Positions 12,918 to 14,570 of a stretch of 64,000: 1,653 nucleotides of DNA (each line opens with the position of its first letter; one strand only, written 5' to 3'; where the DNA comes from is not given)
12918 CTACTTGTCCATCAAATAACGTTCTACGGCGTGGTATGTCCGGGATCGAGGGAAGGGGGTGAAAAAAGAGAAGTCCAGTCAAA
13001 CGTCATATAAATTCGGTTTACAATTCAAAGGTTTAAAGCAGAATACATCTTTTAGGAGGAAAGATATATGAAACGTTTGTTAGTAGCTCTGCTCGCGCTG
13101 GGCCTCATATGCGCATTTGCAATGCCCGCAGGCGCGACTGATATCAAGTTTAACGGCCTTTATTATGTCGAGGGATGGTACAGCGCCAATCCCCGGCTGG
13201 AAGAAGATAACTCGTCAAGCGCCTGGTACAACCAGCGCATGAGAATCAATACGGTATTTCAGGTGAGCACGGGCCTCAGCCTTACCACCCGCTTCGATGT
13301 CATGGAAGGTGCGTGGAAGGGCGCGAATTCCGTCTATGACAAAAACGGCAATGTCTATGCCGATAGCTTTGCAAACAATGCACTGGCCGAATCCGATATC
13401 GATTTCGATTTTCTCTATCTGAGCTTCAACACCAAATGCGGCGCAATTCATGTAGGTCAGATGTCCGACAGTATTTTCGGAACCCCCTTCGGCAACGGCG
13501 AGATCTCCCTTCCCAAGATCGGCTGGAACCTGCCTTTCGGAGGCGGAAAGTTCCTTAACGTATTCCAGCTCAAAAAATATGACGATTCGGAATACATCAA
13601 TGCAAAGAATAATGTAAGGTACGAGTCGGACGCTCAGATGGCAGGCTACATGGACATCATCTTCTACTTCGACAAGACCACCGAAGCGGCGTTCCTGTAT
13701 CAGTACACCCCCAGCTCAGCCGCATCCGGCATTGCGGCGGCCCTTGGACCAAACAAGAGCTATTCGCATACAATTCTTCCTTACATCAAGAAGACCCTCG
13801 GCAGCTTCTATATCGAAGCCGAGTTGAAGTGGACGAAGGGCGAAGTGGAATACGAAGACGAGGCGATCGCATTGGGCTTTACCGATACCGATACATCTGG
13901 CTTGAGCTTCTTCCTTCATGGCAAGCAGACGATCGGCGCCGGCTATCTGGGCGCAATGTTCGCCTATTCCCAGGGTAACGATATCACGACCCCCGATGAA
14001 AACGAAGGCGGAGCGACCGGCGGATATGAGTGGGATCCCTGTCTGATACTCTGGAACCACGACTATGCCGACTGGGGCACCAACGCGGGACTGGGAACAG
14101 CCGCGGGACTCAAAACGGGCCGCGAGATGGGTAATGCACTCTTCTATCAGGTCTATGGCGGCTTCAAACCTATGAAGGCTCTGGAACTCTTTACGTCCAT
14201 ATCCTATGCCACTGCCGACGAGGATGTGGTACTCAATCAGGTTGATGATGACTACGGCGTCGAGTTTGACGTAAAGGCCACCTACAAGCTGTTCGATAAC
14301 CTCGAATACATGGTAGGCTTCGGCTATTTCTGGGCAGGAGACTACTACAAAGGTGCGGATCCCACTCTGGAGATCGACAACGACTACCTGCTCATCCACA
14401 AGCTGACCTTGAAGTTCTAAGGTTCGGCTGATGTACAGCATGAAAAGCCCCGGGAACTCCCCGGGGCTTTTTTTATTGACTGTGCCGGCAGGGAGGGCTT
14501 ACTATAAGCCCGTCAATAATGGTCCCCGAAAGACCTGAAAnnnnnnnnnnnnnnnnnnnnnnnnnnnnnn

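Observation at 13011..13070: Porin-like mRNA leader and RBS are antisense to the candidate sRNA, giving a predicted trans target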

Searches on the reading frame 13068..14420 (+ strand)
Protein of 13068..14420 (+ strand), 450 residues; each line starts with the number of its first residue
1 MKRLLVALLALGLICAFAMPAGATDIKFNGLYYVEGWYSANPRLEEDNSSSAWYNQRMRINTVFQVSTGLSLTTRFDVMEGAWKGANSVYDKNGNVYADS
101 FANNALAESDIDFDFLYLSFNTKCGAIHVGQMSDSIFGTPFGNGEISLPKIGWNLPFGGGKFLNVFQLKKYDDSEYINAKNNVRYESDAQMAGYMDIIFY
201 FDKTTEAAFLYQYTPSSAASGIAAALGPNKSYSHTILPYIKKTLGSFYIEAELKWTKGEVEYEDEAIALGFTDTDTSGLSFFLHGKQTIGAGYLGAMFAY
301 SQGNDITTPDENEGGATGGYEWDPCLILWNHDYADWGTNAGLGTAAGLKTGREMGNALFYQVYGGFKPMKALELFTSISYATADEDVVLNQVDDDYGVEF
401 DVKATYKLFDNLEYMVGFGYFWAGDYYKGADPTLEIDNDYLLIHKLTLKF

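Call 9: search_protein_families(library=pfam, proteins=[window:13068-14420:+])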
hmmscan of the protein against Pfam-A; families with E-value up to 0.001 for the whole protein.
window:13068-14420:+ (450 aa): 0 families

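Call 11: find_homologous_proteins(query=window:13068-14420:+)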
Query window:13068-14420:+ (450 aa): 95 proteins with E <= 0.001 among 8000 candidates.
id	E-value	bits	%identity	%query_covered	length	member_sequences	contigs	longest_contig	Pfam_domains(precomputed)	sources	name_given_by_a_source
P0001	1.2e-148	514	54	100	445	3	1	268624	-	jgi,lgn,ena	-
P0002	3.1e-147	509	52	100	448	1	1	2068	-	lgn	-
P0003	6.7e-99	350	42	100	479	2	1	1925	-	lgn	-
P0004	4.2e-98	348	43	100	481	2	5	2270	-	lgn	-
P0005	1.9e-97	345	42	100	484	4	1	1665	-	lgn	-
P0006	1.5e-91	326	40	100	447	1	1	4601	-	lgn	-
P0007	4.8e-90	321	42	100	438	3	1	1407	-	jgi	-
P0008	6.3e-89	317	39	100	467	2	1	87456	PF13372.13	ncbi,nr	ncbi:MAG: hypothetical protein JRC90_00060 [Deltaproteobacteria bacterium]|nr:hypothetical protein [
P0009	2.9e-88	315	40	96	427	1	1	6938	-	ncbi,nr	ncbi:MAG: hypothetical protein PHY29_11215 [Syntrophales bacterium]|nr:hypothetical protein [Syntrop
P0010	2.7e-87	312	37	100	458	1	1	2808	PF13372.13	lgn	-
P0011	2.4e-85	306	39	100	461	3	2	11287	-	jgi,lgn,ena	-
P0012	4.5e-85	305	40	100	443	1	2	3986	-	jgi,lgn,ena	-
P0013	4.0e-83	298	40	100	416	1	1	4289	-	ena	-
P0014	1.7e-82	296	39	96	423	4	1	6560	-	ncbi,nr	ncbi:MAG: hypothetical protein JXI32_08710 [Deltaproteobacteria bacterium]|nr:hypothetical protein [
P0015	2.3e-81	292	38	100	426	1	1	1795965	-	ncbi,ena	-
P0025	2.5e-75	272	37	100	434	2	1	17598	-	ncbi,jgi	-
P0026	2.6e-75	272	37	100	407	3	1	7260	-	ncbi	-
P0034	6.3e-73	265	37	100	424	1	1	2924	-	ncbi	-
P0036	6.1e-72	261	37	100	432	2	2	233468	-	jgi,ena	-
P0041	3.7e-71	259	37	100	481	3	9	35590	-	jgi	jgi:hypothetical protein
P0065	2.5e-63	233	35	100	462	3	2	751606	PF13372.13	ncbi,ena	-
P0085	3.2e-51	193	32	100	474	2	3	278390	-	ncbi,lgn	-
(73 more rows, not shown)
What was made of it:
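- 13068..14420 (+): Porin-like outer-membrane beta-barrel gene (450 aa, signal peptide). Homologues are all from Syntrophales/Deltaproteobacteria (call 11).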

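Call 14: find_encoding_contigs(protein=P0001, flank=10000, max_places=3)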
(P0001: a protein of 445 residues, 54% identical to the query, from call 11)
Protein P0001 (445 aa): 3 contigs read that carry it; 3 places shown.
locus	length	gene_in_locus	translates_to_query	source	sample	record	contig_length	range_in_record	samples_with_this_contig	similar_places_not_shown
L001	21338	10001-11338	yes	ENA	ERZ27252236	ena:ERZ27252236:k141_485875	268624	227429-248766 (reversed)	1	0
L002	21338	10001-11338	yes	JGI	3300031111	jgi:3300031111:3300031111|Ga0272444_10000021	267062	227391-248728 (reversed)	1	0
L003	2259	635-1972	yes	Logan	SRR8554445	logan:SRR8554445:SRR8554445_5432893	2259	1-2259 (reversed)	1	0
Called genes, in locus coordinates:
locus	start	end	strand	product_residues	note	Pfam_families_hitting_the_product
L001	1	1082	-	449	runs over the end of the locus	PF01029:NusB, PF22458:RsmF-B_ferredox, PF01209:Ubie_methyltran (faint), PF01189:Methyltr_RsmB-F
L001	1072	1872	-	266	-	PF11249:DUF3047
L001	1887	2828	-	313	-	PF00551:Formyl_trans_N, PF02911:Formyl_trans_C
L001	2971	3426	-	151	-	PF00258:Flavodoxin_1 (weak), PF03358:FMN_red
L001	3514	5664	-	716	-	PF02665:Nitrate_red_gam (weak), PF12838:Fer4_7 (faint), PF00037:Fer4 (faint), PF12797:Fer4_2 (weak), PF13183:Fer4_8 (weak), PF13187:Fer4_9, PF13237:Fer4_10, PF02754:CCG, +2 more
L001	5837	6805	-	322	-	PF01012:ETF, PF00766:ETF_alpha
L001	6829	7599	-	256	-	PF01012:ETF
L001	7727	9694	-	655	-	PF16177:ACAS_N, PF00501:AMP-binding, PF13193:AMP-binding_C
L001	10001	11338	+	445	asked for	-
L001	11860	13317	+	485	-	PF13167:GTP-bdg_N, PF16360:GTP-bdg_M, PF01926:MMR_HSR1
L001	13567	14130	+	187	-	PF01558:POR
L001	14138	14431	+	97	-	PF12838:Fer4_7 (faint), PF13187:Fer4_9 (faint), PF12837:Fer4_6 (weak), PF00037:Fer4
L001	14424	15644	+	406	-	PF01855:POR_N, PF02780:Transketolase_C, PF17147:PFOR_II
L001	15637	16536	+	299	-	PF02775:TPP_enzyme_C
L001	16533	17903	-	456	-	PF04413:Glycos_transf_N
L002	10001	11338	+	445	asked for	-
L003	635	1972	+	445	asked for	-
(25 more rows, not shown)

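Call 17: find_encoding_contigs(protein=P0015, flank=3000, max_places=2)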
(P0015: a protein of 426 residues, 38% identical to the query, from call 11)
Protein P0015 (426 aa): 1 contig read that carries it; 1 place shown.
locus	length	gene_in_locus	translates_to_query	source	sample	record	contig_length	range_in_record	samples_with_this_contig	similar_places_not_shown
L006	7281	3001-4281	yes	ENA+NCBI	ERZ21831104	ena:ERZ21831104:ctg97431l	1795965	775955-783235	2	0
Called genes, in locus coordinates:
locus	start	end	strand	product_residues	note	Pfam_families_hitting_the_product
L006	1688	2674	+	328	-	PF01207:Dus, PF00977:His_biosynth (weak)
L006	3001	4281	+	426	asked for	-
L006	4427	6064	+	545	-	PF13167:GTP-bdg_N, PF16360:GTP-bdg_M, PF01926:MMR_HSR1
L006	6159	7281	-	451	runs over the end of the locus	PF04413:Glycos_transf_N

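Call 30: find_encoding_contigs(protein=P0008, flank=3000, max_places=2)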
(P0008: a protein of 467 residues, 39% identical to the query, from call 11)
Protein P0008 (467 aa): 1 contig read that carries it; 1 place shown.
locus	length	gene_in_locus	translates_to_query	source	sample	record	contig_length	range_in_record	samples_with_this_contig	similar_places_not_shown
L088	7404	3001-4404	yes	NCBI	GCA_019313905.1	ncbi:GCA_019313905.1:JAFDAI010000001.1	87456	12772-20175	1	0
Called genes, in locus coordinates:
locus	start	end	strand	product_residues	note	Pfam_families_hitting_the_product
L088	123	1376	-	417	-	-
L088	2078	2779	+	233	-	PF09851:SHOCT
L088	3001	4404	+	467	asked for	PF13372:Alginate_exp (weak)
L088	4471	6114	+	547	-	PF13167:GTP-bdg_N, PF16360:GTP-bdg_M, PF01926:MMR_HSR1, PF02421:FeoB_N (weak)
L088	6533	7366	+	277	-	PF01790:LGT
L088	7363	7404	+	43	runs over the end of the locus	-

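Call 35: search_protein_families(library=ncbifam, proteins=[window:13068-14420:+], max_evalue=0.01)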
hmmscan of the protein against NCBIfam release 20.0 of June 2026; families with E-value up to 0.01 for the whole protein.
window:13068-14420:+ (450 aa): 1 family
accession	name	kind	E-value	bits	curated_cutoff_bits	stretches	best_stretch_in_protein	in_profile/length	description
NF033939.0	DESULF_POR1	subfamily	4.8e-11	42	250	1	1-126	1-123/454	outer membrane homotrimeric porin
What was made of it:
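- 13068..14420 (+): There is a weak N-terminal hit to NCBIfam DESULF_POR1 (call 35).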

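Call 43: find_encoding_contigs(protein=P0036, flank=1500, max_places=4)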
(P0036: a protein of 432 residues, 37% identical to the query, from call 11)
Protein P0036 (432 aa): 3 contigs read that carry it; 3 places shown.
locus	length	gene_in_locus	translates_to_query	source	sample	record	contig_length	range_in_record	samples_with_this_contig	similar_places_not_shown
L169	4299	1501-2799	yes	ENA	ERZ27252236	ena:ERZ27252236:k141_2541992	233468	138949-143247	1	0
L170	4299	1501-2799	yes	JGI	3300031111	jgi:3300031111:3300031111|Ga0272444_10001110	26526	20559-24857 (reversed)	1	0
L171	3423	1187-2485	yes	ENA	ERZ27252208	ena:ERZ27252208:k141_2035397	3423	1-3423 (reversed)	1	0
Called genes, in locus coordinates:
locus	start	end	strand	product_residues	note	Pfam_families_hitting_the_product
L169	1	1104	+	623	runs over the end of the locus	PF01839:FG-GAP (faint), PF13517:FG-GAP_3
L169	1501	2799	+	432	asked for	-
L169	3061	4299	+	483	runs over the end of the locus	PF13167:GTP-bdg_N, PF16360:GTP-bdg_M, PF00350:Dynamin_N (faint), PF01926:MMR_HSR1, PF02421:FeoB_N (weak)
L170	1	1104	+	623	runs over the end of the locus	PF01839:FG-GAP (faint), PF13517:FG-GAP_3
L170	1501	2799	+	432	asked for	-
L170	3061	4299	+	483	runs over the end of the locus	PF13167:GTP-bdg_N, PF16360:GTP-bdg_M, PF00350:Dynamin_N (faint), PF01926:MMR_HSR1, PF02421:FeoB_N (weak)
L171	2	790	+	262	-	?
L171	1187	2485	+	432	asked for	-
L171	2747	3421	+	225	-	?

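Call 50: find_encoding_contigs(protein=P0002, flank=600, max_places=3)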
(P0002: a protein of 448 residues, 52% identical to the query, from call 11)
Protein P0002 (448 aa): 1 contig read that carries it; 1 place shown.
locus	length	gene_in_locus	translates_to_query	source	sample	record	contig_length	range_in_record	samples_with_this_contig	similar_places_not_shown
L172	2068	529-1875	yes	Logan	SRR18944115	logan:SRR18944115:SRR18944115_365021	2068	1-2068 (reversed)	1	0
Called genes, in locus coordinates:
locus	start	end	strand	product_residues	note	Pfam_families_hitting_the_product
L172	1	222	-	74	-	?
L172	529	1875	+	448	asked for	-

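Call 51: find_encoding_contigs(protein=P0004, flank=600, max_places=5)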
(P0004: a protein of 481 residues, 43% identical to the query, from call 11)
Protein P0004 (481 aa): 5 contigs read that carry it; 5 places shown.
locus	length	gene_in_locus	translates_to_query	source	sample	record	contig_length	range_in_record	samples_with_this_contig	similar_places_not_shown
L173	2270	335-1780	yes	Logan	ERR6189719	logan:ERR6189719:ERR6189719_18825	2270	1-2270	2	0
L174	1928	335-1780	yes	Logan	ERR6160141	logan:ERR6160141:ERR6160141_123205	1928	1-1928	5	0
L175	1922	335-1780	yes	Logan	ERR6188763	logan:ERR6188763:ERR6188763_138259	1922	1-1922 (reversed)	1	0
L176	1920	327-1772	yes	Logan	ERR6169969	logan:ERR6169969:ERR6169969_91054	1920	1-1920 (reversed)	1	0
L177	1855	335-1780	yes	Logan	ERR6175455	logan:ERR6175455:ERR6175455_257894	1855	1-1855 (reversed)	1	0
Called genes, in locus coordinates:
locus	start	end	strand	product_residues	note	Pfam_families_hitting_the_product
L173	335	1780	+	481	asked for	-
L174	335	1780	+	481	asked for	-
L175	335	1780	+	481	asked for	-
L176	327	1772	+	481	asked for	-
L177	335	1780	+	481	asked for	-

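Call 52: find_encoding_contigs(protein=P0011, flank=600, max_places=3)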
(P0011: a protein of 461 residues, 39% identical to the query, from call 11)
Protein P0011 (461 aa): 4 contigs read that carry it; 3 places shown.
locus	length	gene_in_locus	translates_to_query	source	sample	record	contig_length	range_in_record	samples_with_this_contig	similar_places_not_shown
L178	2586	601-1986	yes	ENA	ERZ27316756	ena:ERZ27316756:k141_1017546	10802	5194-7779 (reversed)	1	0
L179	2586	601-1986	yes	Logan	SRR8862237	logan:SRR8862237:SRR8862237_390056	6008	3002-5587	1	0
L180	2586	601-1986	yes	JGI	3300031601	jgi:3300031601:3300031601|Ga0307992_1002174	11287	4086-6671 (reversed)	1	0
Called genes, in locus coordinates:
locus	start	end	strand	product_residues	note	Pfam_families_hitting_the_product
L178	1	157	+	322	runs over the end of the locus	PF09851:SHOCT (weak)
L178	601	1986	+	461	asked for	-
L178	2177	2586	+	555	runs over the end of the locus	PF13167:GTP-bdg_N, PF16360:GTP-bdg_M, PF01926:MMR_HSR1, PF02421:FeoB_N (weak)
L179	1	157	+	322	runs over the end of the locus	PF09851:SHOCT (weak)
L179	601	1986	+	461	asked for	-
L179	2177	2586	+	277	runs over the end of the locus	?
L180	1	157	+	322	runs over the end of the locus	PF09851:SHOCT (weak)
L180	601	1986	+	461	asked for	-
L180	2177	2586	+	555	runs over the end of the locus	PF13167:GTP-bdg_N, PF16360:GTP-bdg_M, PF01926:MMR_HSR1, PF02421:FeoB_N (weak)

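Call 73: list_cluster_members(proteins=[P0025, P0026, P0034, P0065, P0085, P0100, P0115, P0121, P0122, P0128])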
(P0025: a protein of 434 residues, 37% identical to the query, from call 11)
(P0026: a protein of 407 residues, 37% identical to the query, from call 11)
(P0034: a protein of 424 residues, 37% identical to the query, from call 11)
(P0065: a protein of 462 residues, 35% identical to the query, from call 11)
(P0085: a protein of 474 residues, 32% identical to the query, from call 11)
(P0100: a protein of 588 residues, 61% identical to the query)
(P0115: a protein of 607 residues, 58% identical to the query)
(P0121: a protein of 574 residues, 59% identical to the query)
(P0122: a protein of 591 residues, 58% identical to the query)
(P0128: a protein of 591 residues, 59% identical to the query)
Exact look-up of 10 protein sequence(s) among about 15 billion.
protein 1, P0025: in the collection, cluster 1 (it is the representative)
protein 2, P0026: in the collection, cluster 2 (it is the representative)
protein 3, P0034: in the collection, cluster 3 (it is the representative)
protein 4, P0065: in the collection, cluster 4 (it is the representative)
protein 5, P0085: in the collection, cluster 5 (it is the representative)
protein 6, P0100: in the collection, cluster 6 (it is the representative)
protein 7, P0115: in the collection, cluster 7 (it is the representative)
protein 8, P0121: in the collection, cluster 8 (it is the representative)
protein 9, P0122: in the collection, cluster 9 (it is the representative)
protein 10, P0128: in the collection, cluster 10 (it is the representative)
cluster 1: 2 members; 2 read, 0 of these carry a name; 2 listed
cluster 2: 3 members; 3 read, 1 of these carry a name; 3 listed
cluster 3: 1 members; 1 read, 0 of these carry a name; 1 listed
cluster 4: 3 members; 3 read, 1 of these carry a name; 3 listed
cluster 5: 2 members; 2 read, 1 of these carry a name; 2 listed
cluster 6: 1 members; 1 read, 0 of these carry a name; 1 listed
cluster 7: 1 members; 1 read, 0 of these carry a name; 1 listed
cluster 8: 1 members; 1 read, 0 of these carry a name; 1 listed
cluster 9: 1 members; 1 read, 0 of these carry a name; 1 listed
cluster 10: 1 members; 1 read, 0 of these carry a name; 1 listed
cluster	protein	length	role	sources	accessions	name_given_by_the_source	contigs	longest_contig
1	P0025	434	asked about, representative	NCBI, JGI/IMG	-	-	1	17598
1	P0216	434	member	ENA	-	-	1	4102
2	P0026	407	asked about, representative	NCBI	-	-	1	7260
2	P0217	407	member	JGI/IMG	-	hypothetical protein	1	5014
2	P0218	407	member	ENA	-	-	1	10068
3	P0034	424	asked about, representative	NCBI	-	-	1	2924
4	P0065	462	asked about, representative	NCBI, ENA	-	-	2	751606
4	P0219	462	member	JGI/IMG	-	hypothetical protein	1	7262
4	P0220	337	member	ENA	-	-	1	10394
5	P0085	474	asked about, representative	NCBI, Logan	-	-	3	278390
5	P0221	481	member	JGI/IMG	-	hypothetical protein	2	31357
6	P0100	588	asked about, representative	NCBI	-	-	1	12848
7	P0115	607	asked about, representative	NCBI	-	-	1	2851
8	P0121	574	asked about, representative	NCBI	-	-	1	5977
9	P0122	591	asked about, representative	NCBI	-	-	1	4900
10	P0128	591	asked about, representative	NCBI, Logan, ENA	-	-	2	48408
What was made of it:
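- Tried and rejected: list_cluster_members, used to match MAGs by locus tag, returned no accessions (call 73).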

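Call 74: find_encoding_contigs(protein=P0041, flank=400, max_places=10)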
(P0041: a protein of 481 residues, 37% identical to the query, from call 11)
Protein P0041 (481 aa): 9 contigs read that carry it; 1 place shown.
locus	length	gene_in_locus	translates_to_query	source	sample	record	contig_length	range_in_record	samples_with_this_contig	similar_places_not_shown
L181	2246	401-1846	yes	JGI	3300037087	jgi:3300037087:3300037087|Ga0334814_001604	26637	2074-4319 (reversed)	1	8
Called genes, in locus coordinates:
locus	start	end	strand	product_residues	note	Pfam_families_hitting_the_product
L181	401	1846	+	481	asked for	-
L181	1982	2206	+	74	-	PF09723:Zn_ribbon_8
